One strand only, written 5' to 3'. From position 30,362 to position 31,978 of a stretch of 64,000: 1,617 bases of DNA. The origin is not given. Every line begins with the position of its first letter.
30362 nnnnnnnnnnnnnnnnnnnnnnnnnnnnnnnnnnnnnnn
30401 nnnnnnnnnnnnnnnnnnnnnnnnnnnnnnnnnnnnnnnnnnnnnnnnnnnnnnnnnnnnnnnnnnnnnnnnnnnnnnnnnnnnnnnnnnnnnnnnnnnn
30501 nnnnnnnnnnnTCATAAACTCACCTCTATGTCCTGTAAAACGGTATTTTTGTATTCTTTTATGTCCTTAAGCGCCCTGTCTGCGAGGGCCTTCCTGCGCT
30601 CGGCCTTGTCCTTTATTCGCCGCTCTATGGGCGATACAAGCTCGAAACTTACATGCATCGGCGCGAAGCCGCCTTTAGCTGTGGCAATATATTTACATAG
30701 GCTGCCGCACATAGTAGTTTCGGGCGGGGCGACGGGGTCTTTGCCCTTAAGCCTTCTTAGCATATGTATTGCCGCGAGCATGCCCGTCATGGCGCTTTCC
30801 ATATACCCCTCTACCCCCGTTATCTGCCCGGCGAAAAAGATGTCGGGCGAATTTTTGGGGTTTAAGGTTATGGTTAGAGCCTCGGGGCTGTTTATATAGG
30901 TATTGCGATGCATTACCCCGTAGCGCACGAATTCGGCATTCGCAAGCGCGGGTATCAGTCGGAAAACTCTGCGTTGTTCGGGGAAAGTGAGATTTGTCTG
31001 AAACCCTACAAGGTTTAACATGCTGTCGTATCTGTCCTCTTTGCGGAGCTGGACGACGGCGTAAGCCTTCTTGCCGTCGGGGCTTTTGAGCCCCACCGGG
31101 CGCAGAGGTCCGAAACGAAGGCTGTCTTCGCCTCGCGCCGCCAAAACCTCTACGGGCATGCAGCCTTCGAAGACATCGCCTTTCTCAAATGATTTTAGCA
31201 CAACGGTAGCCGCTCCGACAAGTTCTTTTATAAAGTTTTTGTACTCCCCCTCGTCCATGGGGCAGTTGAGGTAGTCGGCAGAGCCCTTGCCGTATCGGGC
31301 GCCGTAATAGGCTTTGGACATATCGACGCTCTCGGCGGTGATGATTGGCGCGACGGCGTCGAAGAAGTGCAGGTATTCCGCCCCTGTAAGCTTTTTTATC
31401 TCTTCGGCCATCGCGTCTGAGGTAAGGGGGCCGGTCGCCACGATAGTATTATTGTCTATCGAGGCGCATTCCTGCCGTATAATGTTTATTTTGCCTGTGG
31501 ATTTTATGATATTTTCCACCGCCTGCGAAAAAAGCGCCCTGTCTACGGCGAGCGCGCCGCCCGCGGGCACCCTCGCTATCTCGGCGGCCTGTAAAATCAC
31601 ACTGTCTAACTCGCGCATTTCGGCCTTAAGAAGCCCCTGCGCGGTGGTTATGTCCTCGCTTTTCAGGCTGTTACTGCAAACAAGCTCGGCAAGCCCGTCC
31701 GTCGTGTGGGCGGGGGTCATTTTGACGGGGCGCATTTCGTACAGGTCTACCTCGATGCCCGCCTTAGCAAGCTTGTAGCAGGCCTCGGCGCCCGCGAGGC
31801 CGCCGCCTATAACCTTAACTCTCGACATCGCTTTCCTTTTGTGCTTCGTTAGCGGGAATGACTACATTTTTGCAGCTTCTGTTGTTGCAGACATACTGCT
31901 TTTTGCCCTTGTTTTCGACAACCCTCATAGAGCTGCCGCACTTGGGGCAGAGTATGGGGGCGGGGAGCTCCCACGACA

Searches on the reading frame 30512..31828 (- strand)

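Call 40: search_protein_families(library=pfam, proteins=[window:30512-31828:-], max_evalue=0.00001)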
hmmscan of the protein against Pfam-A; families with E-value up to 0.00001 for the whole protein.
window:30512-31828:- (438 aa): 1 family
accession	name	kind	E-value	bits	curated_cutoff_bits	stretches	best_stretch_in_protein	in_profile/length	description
PF01134.28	GIDA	-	1.1e-93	314.9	22.1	1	4-364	2-391/391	Glucose inhibited division protein A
